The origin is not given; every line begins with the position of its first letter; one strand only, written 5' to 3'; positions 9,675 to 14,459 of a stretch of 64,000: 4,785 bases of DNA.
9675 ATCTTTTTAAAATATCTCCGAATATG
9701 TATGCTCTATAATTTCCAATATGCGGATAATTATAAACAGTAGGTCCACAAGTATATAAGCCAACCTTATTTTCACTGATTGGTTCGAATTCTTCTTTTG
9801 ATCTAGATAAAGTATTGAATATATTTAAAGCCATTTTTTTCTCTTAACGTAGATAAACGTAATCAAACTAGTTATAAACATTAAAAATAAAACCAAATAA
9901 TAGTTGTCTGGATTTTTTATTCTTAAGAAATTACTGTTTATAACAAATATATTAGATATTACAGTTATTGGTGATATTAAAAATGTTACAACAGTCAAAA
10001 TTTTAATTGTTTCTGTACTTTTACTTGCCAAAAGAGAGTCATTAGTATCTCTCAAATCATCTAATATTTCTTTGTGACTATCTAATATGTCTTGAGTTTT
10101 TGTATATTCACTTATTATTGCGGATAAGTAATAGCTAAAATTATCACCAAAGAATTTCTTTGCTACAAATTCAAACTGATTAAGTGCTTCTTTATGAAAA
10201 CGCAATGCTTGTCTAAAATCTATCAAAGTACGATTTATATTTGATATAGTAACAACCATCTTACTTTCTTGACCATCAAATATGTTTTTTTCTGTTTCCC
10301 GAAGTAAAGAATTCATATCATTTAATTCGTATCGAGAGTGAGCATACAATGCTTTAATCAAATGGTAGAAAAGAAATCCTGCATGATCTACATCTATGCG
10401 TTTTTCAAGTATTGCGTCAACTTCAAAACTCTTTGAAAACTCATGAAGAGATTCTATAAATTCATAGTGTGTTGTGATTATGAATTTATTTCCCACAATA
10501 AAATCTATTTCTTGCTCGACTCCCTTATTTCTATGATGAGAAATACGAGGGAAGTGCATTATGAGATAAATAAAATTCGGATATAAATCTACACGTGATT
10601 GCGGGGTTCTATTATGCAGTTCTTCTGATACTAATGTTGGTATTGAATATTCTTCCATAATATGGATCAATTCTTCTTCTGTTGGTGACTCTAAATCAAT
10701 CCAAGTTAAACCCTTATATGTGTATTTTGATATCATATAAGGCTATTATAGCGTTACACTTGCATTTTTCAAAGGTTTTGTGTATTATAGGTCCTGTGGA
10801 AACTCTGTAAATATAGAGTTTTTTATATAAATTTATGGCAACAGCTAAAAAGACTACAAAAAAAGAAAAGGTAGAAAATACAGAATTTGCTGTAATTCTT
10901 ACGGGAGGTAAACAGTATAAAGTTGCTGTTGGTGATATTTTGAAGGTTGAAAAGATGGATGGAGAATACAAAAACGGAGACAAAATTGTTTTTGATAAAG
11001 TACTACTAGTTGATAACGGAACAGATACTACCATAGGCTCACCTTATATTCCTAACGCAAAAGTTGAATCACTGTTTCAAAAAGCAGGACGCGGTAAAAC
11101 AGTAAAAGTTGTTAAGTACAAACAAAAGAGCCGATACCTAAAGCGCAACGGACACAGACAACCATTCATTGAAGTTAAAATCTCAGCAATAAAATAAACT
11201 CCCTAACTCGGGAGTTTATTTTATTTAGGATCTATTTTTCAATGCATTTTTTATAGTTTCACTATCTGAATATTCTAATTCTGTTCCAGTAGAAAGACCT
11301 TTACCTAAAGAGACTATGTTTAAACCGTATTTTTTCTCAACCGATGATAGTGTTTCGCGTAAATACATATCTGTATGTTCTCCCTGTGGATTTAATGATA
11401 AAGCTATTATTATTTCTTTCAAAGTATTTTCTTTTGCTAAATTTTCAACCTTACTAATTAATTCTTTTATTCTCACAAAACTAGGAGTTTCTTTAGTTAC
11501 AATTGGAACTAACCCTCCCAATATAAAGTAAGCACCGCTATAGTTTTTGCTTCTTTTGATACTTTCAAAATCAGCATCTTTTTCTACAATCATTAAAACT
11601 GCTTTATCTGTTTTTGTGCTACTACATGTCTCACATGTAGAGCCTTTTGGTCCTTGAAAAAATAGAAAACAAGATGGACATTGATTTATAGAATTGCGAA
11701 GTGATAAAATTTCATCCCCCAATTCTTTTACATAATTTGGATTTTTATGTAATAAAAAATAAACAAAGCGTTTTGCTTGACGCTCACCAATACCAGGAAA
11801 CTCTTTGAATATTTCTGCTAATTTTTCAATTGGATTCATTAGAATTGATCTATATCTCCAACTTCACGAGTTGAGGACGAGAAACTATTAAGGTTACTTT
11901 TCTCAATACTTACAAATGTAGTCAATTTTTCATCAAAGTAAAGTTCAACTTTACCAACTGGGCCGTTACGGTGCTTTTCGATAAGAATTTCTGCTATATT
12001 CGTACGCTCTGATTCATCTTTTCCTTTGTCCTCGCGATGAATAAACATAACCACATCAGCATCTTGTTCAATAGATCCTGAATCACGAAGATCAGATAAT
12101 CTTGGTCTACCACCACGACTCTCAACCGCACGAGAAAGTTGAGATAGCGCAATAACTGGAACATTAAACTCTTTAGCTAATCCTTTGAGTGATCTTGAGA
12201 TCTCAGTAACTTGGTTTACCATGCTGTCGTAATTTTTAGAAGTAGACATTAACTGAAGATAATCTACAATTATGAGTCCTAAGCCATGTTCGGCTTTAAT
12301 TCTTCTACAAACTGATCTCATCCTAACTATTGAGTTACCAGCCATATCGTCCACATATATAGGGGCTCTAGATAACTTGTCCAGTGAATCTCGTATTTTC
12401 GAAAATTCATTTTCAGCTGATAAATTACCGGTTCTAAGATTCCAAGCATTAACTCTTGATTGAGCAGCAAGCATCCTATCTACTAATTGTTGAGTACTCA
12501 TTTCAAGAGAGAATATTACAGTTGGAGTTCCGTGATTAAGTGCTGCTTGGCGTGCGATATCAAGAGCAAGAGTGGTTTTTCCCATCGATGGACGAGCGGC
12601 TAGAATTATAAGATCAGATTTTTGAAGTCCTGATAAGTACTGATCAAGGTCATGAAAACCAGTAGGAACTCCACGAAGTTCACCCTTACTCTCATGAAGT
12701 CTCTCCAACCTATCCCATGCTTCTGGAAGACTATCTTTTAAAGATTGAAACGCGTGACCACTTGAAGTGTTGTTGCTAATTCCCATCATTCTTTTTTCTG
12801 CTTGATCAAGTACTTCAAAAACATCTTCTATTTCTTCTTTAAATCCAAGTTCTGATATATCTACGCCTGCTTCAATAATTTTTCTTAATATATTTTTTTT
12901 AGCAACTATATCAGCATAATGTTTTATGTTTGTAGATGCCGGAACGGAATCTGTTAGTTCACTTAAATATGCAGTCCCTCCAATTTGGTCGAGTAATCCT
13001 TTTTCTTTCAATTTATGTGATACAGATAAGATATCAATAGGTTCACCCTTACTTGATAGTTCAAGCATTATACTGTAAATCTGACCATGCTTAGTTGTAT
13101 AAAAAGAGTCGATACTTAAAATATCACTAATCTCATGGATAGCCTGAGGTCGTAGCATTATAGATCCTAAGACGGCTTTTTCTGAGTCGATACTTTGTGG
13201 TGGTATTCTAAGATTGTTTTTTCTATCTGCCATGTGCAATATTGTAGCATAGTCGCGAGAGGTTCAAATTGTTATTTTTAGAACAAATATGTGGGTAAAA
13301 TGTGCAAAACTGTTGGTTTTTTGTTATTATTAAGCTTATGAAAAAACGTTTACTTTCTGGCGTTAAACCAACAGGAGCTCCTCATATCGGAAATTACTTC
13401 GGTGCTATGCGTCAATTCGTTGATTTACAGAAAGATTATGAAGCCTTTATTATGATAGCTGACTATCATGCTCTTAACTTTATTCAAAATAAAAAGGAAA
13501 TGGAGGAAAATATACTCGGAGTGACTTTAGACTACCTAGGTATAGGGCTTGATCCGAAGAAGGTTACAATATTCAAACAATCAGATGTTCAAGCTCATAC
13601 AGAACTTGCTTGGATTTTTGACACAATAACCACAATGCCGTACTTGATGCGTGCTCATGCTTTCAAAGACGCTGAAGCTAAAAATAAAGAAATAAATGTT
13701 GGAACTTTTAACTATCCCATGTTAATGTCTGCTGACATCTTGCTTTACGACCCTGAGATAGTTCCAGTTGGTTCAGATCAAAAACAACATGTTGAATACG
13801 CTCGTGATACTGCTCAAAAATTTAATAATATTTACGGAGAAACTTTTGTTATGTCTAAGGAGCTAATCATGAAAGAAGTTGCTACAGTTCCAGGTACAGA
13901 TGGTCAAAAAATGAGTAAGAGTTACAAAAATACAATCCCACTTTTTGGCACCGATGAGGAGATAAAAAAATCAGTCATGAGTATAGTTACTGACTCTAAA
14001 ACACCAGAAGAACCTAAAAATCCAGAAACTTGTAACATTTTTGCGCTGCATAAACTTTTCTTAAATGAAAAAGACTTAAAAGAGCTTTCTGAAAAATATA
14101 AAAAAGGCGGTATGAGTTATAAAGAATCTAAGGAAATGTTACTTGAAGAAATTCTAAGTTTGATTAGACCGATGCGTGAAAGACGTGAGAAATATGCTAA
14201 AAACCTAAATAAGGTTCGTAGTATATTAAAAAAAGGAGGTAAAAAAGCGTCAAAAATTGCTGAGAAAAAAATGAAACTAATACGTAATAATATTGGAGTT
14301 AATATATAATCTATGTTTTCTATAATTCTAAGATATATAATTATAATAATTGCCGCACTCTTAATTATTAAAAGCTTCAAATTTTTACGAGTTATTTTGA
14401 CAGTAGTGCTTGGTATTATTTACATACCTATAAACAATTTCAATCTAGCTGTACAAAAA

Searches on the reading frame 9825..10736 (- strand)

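Call 86: search_protein_families(library=pfam, proteins=[window:9825-10736:-], max_evalue=0.00001)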
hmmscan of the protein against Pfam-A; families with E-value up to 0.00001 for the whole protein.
window:9825-10736:- (303 aa): 1 family
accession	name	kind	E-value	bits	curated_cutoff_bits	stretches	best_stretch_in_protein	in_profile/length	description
PF01544.23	CorA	-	2.9e-42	145.4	27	1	8-299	2-292/292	CorA-like Mg2+ transporter protein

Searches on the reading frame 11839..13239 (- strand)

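Call 86: search_protein_families(library=pfam, proteins=[window:11839-13239:-], max_evalue=0.00001)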
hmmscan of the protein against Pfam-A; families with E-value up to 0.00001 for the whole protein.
window:11839-13239:- (466 aa): 4 families
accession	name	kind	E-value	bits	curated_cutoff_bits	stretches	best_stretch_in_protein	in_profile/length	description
PF03796.21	DnaB_C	-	2.2e-102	342.2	27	1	190-443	1-254/255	DnaB-like helicase C terminal domain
PF00772.26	DnaB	-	5.9e-35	119.9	23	1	13-113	2-102/103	DnaB-like helicase N terminal domain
PF13481.12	AAA_25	-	1.8e-12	47.7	27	1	193-368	17-190/195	AAA domain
PF06745.19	ATPase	-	6.5e-08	32.7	26.6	1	191-354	1-154/231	KaiC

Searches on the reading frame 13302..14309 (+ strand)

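Call 86: search_protein_families(library=pfam, proteins=[window:13302-14309:+], max_evalue=0.00001)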
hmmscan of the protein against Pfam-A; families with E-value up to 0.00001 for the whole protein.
window:13302-14309:+ (335 aa): 1 family
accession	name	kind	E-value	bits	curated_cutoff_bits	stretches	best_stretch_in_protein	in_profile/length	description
PF00579.31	tRNA-synt_1b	-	5.1e-62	210.3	21.1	1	16-284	7-287/292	tRNA synthetases class I (W and Y)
